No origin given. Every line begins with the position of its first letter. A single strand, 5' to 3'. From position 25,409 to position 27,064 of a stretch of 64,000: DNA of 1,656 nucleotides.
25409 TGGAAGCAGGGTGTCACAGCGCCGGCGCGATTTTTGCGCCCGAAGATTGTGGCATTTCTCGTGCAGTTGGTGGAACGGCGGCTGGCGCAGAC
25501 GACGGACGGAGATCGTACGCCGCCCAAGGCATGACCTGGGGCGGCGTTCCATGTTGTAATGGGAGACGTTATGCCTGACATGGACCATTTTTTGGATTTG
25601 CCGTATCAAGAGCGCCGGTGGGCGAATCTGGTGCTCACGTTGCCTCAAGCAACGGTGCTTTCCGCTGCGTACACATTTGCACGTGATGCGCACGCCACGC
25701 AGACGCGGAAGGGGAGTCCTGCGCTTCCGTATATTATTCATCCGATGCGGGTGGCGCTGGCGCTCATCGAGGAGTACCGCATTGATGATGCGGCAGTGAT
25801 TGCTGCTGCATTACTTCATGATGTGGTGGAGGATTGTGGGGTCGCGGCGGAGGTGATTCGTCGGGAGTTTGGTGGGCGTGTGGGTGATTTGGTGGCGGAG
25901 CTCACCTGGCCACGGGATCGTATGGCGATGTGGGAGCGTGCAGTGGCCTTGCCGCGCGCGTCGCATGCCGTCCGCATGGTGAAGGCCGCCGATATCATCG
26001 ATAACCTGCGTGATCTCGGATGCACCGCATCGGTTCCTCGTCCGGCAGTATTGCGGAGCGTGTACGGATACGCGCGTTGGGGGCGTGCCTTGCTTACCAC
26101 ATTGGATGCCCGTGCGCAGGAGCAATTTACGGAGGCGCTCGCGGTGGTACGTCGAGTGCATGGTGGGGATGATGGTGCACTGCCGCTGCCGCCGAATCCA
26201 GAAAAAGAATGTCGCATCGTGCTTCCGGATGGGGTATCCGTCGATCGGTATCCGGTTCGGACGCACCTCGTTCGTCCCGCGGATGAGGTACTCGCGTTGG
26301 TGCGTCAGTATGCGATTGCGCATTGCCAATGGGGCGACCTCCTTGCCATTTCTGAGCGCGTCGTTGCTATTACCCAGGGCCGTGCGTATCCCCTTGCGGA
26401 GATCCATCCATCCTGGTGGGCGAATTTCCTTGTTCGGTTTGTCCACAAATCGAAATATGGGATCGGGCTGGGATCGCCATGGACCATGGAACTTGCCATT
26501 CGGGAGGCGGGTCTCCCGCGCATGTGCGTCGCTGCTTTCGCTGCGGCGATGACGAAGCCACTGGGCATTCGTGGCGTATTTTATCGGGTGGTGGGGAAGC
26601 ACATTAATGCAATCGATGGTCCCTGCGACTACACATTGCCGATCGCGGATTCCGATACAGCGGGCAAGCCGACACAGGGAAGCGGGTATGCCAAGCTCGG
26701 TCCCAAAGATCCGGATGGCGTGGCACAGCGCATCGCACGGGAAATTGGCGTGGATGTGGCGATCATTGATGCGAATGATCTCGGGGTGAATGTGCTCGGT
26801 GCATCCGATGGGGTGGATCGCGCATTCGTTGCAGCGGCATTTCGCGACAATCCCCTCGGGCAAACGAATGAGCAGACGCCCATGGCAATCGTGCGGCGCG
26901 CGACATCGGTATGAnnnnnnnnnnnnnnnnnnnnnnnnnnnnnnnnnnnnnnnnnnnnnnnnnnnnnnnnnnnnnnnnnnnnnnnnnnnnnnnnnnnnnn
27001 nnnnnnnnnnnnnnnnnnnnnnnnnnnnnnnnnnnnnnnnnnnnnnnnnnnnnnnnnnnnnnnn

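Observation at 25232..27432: Candidate novel module: XRE regulator, HD(RelA/SpoT-type)-CofE-like fusion, P-loop AAA_33/zeta-like kinase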

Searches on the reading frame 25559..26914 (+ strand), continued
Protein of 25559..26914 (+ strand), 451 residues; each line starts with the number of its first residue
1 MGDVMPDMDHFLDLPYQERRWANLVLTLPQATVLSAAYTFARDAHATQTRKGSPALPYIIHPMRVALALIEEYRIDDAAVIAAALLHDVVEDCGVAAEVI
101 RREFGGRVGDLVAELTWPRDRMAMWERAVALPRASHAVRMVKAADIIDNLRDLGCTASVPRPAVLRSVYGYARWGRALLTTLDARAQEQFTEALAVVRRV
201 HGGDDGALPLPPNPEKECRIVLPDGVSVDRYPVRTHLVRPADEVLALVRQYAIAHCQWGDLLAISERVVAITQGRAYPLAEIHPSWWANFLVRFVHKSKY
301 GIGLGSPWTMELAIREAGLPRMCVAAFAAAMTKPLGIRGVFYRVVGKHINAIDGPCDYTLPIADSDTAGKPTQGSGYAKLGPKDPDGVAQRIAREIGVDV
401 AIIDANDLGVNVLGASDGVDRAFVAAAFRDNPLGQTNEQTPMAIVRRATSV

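Call 78: search_protein_families(library=ncbifam, proteins=[L007:4081-4650:+, L003:7353-7865:-, L002:11916-12689:+, L002:10669-11928:+, L002:12686-13144:+], max_evalue=0.001)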
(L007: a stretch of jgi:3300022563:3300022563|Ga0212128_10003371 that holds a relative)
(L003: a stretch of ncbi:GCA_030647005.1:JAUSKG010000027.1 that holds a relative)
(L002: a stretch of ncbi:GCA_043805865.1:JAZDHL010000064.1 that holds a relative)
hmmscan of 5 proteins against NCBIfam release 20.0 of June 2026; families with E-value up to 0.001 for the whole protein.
L007:4081-4650:+ (189 aa): 26 families (the best 25 are shown)
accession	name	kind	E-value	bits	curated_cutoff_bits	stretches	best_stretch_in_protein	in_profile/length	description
NF001975.0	PRK00758.1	equivalog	1.3e-25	90.1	198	1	1-184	2-181/185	GMP synthase subunit A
TIGR00888.1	guaA_Nterm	equivalog_domain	3.6e-22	78.7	172.15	1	3-182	1-181/188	glutamine-hydrolyzing GMP synthase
NF011201.0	PRK14607.1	equivalog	5e-16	58.5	670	1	71-184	72-188/534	bifunctional anthranilate synthase component II/anthranilate phosphoribosyltransferase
NF000848.1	PRK00074.1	equivalog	1.7e-14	53.3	400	1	40-181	41-183/512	glutamine-hydrolyzing GMP synthase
NF006562.0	PRK09065.1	equivalog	3.1e-12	46.5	205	1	66-169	84-192/242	glutamine amidotransferase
TIGR01368.1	CPSaseIIsmall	equivalog_domain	3.3e-11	42.8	307.35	1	2-184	177-358/361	glutamine-hydrolyzing carbamoyl-phosphate synthase small subunit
TIGR00566.1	trpG_papA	subfamily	6.8e-11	42.3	121.05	1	70-182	72-190/192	glutamine amidotransferase of anthranilate synthase or aminodeoxychorismate synthase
NF010081.0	PRK13566.1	equivalog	8.5e-11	40.8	645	1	2-186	530-721/729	anthranilate synthase component I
NF005849.0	PRK07765.1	equivalog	1.1e-10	41.1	308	1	1-167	1-175/219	aminodeoxychorismate/anthranilate synthase component II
TIGR01823.1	PabB-fungal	equivalog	2e-10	39.6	442.55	1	39-184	52-203/742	aminodeoxychorismate synthase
NF005367.0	PRK06895.1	equivalog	2.1e-09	37.6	265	1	4-181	5-185/190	anthranilate synthase component II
NF041322.1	Anth_synII_Halo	equivalog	5.1e-09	36.1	320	1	39-182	40-187/190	anthranilate synthase component II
NF005458.0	PRK07053.1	equivalog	7.9e-09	35.2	250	1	51-171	65-184/234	glutamine amidotransferase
NF005799.0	PRK07649.1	equivalog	9.5e-09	35.1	327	1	42-186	45-189/195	aminodeoxychorismate/anthranilate synthase component II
NF009475.0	PRK12838.1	equivalog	1.1e-08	34.5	221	1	65-186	233-354/359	carbamoyl phosphate synthase small subunit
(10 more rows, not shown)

L003:7353-7865:- (170 aa): 3 families
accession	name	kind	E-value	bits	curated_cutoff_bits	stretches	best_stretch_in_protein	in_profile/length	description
TIGR01498.1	folK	equivalog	9.9e-36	122.7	54.1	1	6-132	1-128/128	2-amino-4-hydroxy-6-hydroxymethyldihydropteridine diphosphokinase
NF007595.0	PRK10239.1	equivalog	1.3e-22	80.3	252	1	7-150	5-151/159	2-amino-4-hydroxy-6-hydroxymethyldihydropteridine diphosphokinase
NF010692.0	PRK14092.1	equivalog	2.9e-22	79.1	234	1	31-137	37-143/163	2-amino-4-hydroxy-6-hydroxymethyldihydropteridine diphosphokinase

L002:11916-12689:+ (257 aa): 17 families
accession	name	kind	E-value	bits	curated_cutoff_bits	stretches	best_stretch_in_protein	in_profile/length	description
NF004281.0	PRK05690.1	subfamily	2.4e-15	56.4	266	1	5-154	34-181/250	molybdopterin-synthase adenylyltransferase MoeB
TIGR02356.1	adenyl_thiF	equivalog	3.7e-15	55.8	275.25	1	4-158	22-170/203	thiazole biosynthesis adenylyltransferase ThiF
NF006444.0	PRK08762.1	equivalog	1e-14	54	449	1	4-165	148-305/387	molybdopterin-synthase adenylyltransferase MoeB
NF006395.0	PRK08644.1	equivalog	2e-12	47.2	159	1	4-125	31-151/215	sulfur carrier protein ThiS adenylyltransferase ThiF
TIGR02355.1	moeB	equivalog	5.5e-12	45.6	376.55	1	5-151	26-170/240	molybdopterin-synthase adenylyltransferase MoeB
TIGR03736.1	PRTRC_ThiF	hypoth_equivalog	1.8e-10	40.6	144.75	1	4-199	12-218/245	PRTRC system ThiF family protein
NF006204.0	PRK08328.1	equivalog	3.3e-10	40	339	1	4-138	28-161/231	hypothetical protein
NF047750.1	SAMPActivE1UbaA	equivalog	4.7e-09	36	450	1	4-122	33-149/270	SAMP-activating enzyme E1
TIGR02354.1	thiF_fam2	equivalog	7.3e-09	35.8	152.2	1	5-115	23-131/200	thiamine biosynthesis protein ThiF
NF011696.0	PRK15116.1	equivalog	1.3e-08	34.9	304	1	5-109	32-136/268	tRNA cyclic N6-threonylcarbamoyladenosine(37) synthase TcdA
NF058523.1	6A-MBL_cap2_3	equivalog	2.8e-07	29.5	320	1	5-79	300-371/665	anti-phage 6A-MBL system cap2_3 protein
NF004111.0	PRK05600.1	equivalog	3.1e-07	29.8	437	1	4-116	42-153/371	ThiF family adenylyltransferase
NF005902.0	PRK07878.1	equivalog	2.6e-06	26.6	647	1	4-119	43-157/392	adenylyltransferase/sulfurtransferase MoeZ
NF009123.0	PRK12475.1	subfamily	2.7e-05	23.6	510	1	5-135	26-156/338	MoeB/ThiF family adenylyltransferase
NF004804.0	PRK06153.1-3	equivalog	3.7e-05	22.9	340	1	3-114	179-289/401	hypothetical protein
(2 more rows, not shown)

L002:10669-11928:+ (419 aa): 1 family
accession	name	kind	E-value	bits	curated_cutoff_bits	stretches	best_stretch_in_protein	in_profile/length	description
TIGR03735.1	PRTRC_A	hypoth_equivalog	1.7e-10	40.8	101.8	1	20-181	28-190/192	PRTRC system protein A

L002:12686-13144:+ (152 aa): 0 families

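Call 79: find_encoding_contigs(protein=P0005, flank=5000, max_places=2)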
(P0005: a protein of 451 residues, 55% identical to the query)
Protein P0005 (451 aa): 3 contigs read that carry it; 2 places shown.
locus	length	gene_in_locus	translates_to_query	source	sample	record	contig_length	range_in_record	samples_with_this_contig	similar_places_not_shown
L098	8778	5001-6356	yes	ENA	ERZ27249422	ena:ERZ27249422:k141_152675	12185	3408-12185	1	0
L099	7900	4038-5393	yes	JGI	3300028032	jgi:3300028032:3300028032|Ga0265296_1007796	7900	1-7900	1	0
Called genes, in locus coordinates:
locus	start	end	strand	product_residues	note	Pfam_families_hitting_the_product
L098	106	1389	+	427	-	PF18884:TSP3_bac (weak)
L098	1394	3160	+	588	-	PF03717:PBP_dimer, PF00905:Transpeptidase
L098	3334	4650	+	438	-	PF08245:Mur_ligase_M, PF02875:Mur_ligase_C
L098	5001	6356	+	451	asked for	PF13328:HD_4, PF01996:F420_ligase (weak)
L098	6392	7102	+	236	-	PF01628:HrcA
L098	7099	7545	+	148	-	PF01025:GrpE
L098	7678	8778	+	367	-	?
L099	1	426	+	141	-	?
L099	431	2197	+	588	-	PF03717:PBP_dimer, PF00905:Transpeptidase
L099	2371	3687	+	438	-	PF08245:Mur_ligase_M, PF02875:Mur_ligase_C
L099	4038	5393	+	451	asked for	PF13328:HD_4, PF01996:F420_ligase (weak)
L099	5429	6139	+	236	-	PF01628:HrcA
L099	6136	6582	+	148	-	PF01025:GrpE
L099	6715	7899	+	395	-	?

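Call 80: find_encoding_contigs(protein=P0004, flank=5000, max_places=2)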
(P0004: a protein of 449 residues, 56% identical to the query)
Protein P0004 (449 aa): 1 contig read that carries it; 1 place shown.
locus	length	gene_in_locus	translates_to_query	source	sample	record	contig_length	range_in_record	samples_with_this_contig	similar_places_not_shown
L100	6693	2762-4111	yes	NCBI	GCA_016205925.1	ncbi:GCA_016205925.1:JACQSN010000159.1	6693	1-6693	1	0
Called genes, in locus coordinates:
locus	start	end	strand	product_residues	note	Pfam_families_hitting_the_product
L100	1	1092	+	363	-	PF00905:Transpeptidase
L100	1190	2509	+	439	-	PF08245:Mur_ligase_M, PF02875:Mur_ligase_C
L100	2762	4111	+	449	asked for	PF13328:HD_4, PF01996:F420_ligase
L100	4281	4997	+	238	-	PF01628:HrcA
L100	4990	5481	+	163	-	PF01025:GrpE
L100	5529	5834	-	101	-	-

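Call 81: find_encoding_contigs(protein=P0007, flank=5000, max_places=2)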
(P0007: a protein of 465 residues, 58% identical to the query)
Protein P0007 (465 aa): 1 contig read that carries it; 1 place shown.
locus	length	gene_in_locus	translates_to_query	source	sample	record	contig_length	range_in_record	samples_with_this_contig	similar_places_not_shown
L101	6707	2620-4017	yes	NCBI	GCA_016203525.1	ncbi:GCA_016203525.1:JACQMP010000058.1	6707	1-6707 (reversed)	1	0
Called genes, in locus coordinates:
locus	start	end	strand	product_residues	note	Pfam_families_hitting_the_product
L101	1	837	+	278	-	?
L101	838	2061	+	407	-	PF14464:Prok-JAB (weak)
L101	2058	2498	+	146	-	-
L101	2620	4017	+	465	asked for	PF13328:HD_4, PF01996:F420_ligase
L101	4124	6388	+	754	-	-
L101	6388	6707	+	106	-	?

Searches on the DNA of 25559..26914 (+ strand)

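Call 92: search_rna_families(sources=[L009, L013, L054, L057, L061, L072, L073, L075, L076, L081, L082, L084, L091, L093], threshold=gathering)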
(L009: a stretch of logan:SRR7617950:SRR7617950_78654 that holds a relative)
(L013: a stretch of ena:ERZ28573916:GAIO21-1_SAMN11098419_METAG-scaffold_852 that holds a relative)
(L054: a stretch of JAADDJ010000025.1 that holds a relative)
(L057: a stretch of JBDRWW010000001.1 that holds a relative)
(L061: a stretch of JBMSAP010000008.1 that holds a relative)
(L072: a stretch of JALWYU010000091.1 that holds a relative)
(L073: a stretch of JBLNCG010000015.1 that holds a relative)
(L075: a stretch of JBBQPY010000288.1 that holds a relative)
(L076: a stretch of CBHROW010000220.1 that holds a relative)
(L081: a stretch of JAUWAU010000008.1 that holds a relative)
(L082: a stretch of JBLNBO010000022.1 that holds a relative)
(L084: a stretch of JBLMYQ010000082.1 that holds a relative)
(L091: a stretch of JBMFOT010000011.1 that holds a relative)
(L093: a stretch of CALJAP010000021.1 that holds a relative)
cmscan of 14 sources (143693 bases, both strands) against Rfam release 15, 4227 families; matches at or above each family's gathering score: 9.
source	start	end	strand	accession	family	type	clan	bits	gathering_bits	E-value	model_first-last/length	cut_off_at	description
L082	7624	7833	+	RF00230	T-box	Cis-reg; leader;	-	141.7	93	3.1e-31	1-219/219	no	T-box leader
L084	7405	7615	+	RF00230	T-box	Cis-reg; leader;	-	134.1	93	2.8e-29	1-219/219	no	T-box leader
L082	4341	4475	-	RF00379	c-di-AMP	Cis-reg; riboswitch;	-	90.6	38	1.4e-19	1-134/134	no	c-di-AMP riboswitch aptamer (ydaO/yuaA leader)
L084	4381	4513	-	RF00379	c-di-AMP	Cis-reg; riboswitch;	-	89.8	38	2.3e-19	1-134/134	no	c-di-AMP riboswitch aptamer (ydaO/yuaA leader)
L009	6827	6899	+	RF00005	tRNA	Gene; tRNA;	CL00001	76.3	29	1.3e-14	1-71/71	no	tRNA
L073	3539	3611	-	RF00005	tRNA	Gene; tRNA;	CL00001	72.7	29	1.3e-13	1-71/71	no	tRNA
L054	3214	3287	+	RF00005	tRNA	Gene; tRNA;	CL00001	68.8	29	1.5e-12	1-71/71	no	tRNA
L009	5979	6052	+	RF00005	tRNA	Gene; tRNA;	CL00001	66.8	29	5.4e-12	1-71/71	no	tRNA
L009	7050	7122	+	RF00005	tRNA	Gene; tRNA;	CL00001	65.4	29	1.3e-11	1-71/71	no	tRNA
